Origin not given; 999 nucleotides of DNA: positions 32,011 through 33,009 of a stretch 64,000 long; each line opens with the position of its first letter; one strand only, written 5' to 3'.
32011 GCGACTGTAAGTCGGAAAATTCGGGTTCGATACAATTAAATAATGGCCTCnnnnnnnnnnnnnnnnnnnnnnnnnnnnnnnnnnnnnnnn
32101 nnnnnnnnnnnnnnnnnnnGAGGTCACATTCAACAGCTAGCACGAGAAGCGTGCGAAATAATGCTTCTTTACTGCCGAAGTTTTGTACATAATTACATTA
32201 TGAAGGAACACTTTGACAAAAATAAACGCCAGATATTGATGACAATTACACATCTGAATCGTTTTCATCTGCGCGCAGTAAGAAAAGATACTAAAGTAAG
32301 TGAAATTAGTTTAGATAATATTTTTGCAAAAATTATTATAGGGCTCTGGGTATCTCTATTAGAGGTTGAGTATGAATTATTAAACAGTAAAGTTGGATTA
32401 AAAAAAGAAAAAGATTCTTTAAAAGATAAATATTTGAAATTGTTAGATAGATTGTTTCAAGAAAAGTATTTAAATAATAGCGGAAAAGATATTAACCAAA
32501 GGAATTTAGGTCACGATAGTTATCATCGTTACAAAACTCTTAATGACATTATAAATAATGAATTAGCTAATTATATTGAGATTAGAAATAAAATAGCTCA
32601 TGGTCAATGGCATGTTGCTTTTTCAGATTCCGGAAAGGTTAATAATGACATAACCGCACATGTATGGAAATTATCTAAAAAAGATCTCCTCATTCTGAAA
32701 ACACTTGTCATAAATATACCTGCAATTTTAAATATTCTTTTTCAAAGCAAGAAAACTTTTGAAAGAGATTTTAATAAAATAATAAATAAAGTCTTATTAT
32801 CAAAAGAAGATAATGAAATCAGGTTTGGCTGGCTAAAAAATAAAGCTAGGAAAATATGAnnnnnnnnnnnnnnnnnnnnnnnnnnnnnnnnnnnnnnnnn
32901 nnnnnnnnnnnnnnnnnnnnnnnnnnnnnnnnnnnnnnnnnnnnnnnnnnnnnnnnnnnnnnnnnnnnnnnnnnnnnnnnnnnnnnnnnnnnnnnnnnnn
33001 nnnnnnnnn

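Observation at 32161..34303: tRNA-adjacent AT-rich island with two coupled Rx4H (HEPN-type) ORFs plus a membrane-anchored protein: candidate novel abortive-infection/defence module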

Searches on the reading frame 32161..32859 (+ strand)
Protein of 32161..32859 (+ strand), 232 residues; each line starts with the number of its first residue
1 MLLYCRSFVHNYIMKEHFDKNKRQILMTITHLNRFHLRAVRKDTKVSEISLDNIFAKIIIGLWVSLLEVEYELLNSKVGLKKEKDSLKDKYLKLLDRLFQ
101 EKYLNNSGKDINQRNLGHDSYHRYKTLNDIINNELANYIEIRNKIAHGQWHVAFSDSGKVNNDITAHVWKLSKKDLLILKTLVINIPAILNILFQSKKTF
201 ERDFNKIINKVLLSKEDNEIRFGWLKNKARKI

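Call 4: search_protein_families(library=pfam, proteins=[window:32161-32859:+], max_evalue=1)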
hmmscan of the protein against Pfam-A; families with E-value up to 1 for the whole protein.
window:32161-32859:+ (232 aa): 1 family
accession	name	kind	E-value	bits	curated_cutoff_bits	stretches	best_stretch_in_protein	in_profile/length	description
PF25151.1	TPR_Trm732_C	-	0.033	14.5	27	1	93-143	10-61/159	Trm732, C-terminal TPR repeats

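Call 5: search_protein_families(library=padloc, proteins=[window:32161-32859:+], max_evalue=1)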
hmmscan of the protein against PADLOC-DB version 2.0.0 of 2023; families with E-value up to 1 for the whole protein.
window:32161-32859:+ (232 aa): 0 families

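Call 6: search_protein_families(library=ncbifam, proteins=[window:32161-32859:+], max_evalue=1)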
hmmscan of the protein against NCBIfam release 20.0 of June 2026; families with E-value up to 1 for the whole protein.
window:32161-32859:+ (232 aa): 1 family
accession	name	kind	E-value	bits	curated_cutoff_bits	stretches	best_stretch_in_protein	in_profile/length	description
TIGR00087.1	surE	equivalog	0.11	11.9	135.1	1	146-228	136-215/252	5'/3'-nucleotidase SurE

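Call 9: find_homologous_proteins(query=window:32161-32859:+, max_evalue=0.01)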
Query window:32161-32859:+ (232 aa): 55 proteins with E <= 0.01 among 565 candidates.
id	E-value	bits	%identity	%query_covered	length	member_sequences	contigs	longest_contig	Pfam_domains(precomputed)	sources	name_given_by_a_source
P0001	1.9e-128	445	95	94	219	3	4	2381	-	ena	-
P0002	1.8e-117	409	93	89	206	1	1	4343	-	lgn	-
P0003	1.4e-110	386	83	94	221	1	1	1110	-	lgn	-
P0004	1.7e-103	363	78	93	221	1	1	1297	-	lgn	-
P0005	1.5e-97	344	73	94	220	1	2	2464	-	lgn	-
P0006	4.8e-61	224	49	94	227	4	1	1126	-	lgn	-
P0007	6.2e-59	217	48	93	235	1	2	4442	-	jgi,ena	-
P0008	2.8e-58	215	48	92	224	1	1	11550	-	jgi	-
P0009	3.6e-58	215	46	91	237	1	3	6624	-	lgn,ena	-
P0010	6.0e-58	214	47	92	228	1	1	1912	-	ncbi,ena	-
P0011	1.8e-57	213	49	91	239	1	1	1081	-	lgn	-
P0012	2.6e-57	212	47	92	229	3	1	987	-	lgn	-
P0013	3.1e-57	212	49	91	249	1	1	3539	-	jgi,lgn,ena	-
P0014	3.7e-57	212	44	93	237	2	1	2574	-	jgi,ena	-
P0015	1.6e-56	209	45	93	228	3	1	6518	-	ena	-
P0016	3.0e-56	209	50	86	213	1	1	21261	-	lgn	-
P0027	1.6e-52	196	50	84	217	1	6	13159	PF18735.7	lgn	-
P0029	4.9e-52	195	41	91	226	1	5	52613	-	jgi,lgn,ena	-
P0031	2.0e-51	193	45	88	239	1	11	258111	-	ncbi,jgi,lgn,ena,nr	ncbi:MAG: hypothetical protein D4R82_04730 [Dehalococcoidia bacterium]|jgi:hypothetical protein|nr:M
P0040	4.1e-46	175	42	91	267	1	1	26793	-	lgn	-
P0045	8.4e-43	165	40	94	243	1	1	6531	-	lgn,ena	-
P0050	7.2e-34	135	39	89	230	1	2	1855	-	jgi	jgi:hypothetical protein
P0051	6.5e-13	67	38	56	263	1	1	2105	-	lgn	-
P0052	9.2e-12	63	38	42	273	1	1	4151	-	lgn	-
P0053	2.6e-7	49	30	63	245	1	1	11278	-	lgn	-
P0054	3.1e-7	48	34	55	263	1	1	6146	-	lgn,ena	-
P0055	1.4e-5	43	30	66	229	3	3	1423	-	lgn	-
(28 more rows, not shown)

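Call 13: search_protein_families(library=pfam, alignment_id=A1, max_evalue=0.1)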
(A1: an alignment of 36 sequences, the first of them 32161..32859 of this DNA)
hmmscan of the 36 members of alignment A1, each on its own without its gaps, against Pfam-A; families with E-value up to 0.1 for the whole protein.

A. member 1, window:32161-32859:+ (232 aa): 1 family
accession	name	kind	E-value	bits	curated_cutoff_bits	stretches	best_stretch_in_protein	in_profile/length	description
PF25151.1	TPR_Trm732_C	-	0.033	14.5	27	1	93-143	10-61/159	Trm732, C-terminal TPR repeats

B. families by the number of members that match (of 36 scanned): 20 families
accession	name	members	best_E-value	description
PF18735.6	HEPN_RiboL-PSP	7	1.5e-06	RiboL-PSP-HEPN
PF25151.1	TPR_Trm732_C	2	0.033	Trm732, C-terminal TPR repeats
PF19228.4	DUF5881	2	0.039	Family of unknown function (DUF5881)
PF12358.13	DUF3644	2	0.039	Domain of unknown function (DUF3644)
PF18334.7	XRN1_D2_D3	1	0.002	Exoribonuclease Xrn1 D2/D3 domain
PF09824.15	ArsR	1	0.0028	ArsR transcriptional regulator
PF08718.16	GLTP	1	0.0066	Glycolipid transfer protein (GLTP)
PF00241.25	Cofilin_ADF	1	0.0083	Cofilin/tropomyosin-type actin-binding protein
PF07661.19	MORN_2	1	0.01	MORN repeat variant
PF10671.14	TcpQ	1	0.015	Toxin co-regulated pilus biosynthesis protein Q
PF20511.4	PMI_typeI_cat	1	0.035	Phosphomannose isomerase type I, catalytic domain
PF03623.18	Focal_AT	1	0.038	Focal adhesion targeting region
PF12116.14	SpoIIID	1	0.046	Stage III sporulation protein D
PF10384.14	Scm3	1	0.055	Centromere protein Scm3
PF08974.15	DUF1877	1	0.059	Domain of unknown function (DUF1877)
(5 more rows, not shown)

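Call 14: search_solved_structures(query=A1, max_evalue=10, show_alignments=2)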
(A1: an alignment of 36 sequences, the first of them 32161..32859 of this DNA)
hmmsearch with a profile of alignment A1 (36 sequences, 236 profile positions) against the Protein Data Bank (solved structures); distinct sequences matched with E-value up to 10: 2.
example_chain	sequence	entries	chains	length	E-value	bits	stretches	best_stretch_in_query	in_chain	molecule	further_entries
8ab6_I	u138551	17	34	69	0.53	12.9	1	179-229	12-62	Complex III subunit 9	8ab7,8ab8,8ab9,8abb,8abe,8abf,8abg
8aba_I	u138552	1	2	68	0.58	12.7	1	179-228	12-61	Complex III subunit 9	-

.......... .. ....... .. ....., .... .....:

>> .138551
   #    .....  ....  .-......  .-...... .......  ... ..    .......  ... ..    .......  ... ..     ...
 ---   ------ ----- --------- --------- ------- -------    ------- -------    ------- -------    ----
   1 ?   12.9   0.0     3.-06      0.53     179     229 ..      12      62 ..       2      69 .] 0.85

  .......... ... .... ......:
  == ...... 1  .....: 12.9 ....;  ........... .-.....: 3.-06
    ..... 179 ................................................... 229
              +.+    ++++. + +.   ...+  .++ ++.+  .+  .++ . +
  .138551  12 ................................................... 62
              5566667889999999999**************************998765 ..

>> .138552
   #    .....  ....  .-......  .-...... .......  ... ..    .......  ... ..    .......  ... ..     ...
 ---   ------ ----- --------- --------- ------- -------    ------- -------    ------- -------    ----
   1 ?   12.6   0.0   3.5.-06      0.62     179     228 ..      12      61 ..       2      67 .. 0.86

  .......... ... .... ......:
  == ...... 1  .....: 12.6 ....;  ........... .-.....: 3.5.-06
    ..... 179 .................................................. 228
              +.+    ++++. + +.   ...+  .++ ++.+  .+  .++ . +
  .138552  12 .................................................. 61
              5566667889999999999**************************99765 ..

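Call 25: find_encoding_contigs(protein=P0031, flank=6000, max_places=3)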
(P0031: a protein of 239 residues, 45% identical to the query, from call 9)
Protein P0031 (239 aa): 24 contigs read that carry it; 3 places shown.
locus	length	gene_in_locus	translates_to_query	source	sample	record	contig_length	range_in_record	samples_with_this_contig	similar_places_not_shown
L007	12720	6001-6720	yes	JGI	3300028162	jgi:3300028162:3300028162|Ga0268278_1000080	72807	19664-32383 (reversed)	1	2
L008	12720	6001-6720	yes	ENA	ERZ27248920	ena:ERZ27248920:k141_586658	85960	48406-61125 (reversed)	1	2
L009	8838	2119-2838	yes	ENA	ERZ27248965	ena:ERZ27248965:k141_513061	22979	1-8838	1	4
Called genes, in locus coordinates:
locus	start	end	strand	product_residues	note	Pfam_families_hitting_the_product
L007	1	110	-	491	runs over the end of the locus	PF11794:HpaB_N, PF03241:HpaB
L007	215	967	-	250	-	PF00106:adh_short, PF08659:KR, PF13561:adh_short_C2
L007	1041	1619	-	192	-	PF01661:Macro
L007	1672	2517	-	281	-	PF02146:SIR2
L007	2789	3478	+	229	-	PF00027:cNMP_binding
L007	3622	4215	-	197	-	PF12822:ECF_trnsprt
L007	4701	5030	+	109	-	-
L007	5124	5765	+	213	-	PF12773:DZR (faint), PF13240:Zn_Ribbon_1, PF13248:Zn_ribbon_3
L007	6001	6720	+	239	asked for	-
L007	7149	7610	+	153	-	PF10604:Polyketide_cyc2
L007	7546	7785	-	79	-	-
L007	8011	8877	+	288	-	PF02645:DegV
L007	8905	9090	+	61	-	-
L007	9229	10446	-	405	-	PF00144:Beta-lactamase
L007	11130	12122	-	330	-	-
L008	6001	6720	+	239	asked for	-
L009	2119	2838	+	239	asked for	-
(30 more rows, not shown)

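Call 26: find_encoding_contigs(protein=P0029, flank=6000, max_places=3)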
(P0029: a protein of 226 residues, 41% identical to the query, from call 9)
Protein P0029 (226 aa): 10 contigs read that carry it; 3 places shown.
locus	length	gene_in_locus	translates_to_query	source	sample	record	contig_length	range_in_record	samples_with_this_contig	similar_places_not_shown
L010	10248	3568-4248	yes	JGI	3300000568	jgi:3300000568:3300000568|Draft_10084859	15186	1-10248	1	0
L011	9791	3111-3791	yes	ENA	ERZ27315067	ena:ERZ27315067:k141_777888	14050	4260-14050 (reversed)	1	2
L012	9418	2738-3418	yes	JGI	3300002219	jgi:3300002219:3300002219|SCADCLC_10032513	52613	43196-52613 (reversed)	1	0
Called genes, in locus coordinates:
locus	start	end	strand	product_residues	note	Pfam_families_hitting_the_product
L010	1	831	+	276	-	?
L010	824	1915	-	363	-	PF07719:TPR_2 (faint)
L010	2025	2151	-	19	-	-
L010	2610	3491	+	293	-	-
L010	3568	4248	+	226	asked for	-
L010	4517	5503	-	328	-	PF13495:Phage_int_SAM_4 (weak), PF00589:Phage_integrase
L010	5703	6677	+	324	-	PF00589:Phage_integrase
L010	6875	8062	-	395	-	PF04326:SLFN_AlbA_2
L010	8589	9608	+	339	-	PF04389:Peptidase_M28, PF01546:Peptidase_M20 (weak)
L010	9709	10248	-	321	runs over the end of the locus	PF02737:3HCDH_N, PF00725:3HCDH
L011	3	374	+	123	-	?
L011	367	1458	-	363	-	PF07719:TPR_2 (faint)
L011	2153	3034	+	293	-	-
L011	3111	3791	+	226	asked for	-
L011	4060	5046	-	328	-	PF13495:Phage_int_SAM_4 (weak), PF00589:Phage_integrase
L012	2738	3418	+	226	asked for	-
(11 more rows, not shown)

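Call 54: search_protein_families(library=phrogs, proteins=[window:32200-32859:+], max_evalue=0.1)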
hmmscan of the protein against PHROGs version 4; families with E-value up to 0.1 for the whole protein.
window:32200-32859:+ (219 aa): 3 families
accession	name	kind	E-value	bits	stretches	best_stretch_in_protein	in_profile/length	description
phrog_12663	-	unknown function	1.2e-11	45.6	1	97-197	107-207/246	-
phrog_18966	-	unknown function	0.025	15.2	1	123-148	20-45/71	-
phrog_14813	-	unknown function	0.066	14.5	0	22-83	15-76/96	-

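Call 67: find_encoding_contigs(protein=P0016, flank=5000, max_places=2)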
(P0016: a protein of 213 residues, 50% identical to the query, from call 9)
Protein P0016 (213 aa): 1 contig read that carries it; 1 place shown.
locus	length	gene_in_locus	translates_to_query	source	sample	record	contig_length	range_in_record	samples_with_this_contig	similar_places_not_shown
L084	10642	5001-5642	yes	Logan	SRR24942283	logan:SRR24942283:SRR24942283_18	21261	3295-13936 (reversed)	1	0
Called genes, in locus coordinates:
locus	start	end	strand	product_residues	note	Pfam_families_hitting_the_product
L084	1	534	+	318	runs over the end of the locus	PF00291:PALP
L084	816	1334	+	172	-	PF01928:CYTH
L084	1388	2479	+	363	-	PF00753:Lactamase_B (faint), PF13483:Lactamase_B_3, PF12706:Lactamase_B_2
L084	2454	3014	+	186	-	PF00578:AhpC-TSA, PF08534:Redoxin, PF13905:Thioredoxin_8 (weak)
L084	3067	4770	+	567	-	PF00246:Peptidase_M14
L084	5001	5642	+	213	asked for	-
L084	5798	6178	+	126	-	-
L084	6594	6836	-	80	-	PF02604:PhdYeFM_antitox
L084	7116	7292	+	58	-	-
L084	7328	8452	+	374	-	PF13289:SIR2_2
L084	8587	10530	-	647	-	PF26549:Tricorn_N, PF26550:Tricorn_2nd, PF02897:Peptidase_S9_N, PF26549:Tricorn_N (weak), PF01738:DLH, PF02129:Peptidase_S15 (weak), PF20434:BD-FAE (weak), PF00326:Peptidase_S9, +3 more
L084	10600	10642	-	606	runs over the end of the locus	PF01541:GIY-YIG, PF27096:UvrC_M, PF22920:UvrC_RNaseH, PF08459:UvrC_RNaseH_dom, PF14520:HHH_5 (weak)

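Call 68: find_encoding_contigs(protein=P0040, flank=5000, max_places=2)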
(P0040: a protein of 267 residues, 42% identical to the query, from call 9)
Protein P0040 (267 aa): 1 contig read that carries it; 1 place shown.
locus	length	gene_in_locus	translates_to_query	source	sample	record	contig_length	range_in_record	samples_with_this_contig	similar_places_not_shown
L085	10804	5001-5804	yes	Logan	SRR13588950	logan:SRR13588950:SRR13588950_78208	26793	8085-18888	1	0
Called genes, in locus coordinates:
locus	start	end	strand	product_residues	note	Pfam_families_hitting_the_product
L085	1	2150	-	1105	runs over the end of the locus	PF00270:DEAD, PF04851:ResIII, PF00271:Helicase_C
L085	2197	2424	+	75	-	-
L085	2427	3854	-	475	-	PF00239:Resolvase, PF07508:Recombinase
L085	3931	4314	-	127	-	PF04002:RadC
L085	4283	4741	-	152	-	-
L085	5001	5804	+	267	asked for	-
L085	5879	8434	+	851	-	PF26449:DUF8128 (weak), PF02534:T4SS-DNA_transf (faint), PF01935:DUF87 (weak), PF10412:TrwB_AAD_bind (faint), PF12696:TraG-D_C (weak)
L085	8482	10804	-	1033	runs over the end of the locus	PF04313:HSDR_N, PF00270:DEAD, PF04851:ResIII, PF18766:SWI2_SNF2, PF22679:T1R_D3-like, PF12008:EcoR124_C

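Call 71: find_related_loci(query=A1, collection=viral_contigs, flank=5000)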
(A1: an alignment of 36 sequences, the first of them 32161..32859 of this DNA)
Query A1 (232 aa) in viral_contigs; peptide patterns used: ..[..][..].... (x = any residue, [..] = any of these).
32 stretches matched a pattern; 14 encode a relative of the query (tblastn E <= 1e-3); 14 distinct loci.
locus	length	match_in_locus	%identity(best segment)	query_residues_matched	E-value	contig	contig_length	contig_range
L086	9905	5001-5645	28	14-210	8e-15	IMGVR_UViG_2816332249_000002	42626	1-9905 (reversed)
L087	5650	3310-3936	30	7-211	8e-15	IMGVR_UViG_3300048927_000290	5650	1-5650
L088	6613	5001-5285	38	111-204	2e-9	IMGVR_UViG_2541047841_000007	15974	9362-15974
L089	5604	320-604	38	111-204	2e-9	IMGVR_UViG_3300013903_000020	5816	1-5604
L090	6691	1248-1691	20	14-157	5e-6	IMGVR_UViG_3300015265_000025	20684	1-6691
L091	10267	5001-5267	32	125-211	6e-6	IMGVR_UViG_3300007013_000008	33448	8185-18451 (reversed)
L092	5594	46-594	28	21-204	8e-6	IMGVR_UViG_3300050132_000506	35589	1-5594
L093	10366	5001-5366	24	44-157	3e-5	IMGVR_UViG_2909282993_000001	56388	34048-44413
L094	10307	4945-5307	25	40-156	4e-5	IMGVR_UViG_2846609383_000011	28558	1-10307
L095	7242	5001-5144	31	110-157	9e-5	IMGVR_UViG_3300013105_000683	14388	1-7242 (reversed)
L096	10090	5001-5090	50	125-154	2e-4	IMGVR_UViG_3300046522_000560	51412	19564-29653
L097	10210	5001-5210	34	141-207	2e-4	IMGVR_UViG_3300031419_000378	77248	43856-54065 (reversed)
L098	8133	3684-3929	32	135-210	3e-4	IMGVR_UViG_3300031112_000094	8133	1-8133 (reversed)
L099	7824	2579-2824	32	135-210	3e-4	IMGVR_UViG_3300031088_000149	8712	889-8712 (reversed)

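Call 81: list_cluster_members(proteins=[P0056, P0176, window:32200-32859:+])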
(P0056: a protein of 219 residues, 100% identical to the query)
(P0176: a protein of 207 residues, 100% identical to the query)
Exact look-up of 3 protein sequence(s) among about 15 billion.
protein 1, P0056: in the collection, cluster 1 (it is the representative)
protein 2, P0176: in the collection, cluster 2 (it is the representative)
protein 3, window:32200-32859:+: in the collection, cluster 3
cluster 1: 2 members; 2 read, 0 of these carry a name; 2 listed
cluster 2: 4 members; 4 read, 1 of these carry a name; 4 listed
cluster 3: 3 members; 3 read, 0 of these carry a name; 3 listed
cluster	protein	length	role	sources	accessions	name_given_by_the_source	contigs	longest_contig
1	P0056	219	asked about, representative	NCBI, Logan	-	-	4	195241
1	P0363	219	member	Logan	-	-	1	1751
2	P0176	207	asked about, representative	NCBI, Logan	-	-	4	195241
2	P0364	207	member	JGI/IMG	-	hypothetical protein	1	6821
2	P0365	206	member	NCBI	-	-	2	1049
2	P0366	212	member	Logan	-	-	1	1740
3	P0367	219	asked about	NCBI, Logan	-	-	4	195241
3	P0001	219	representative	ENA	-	-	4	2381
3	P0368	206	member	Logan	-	-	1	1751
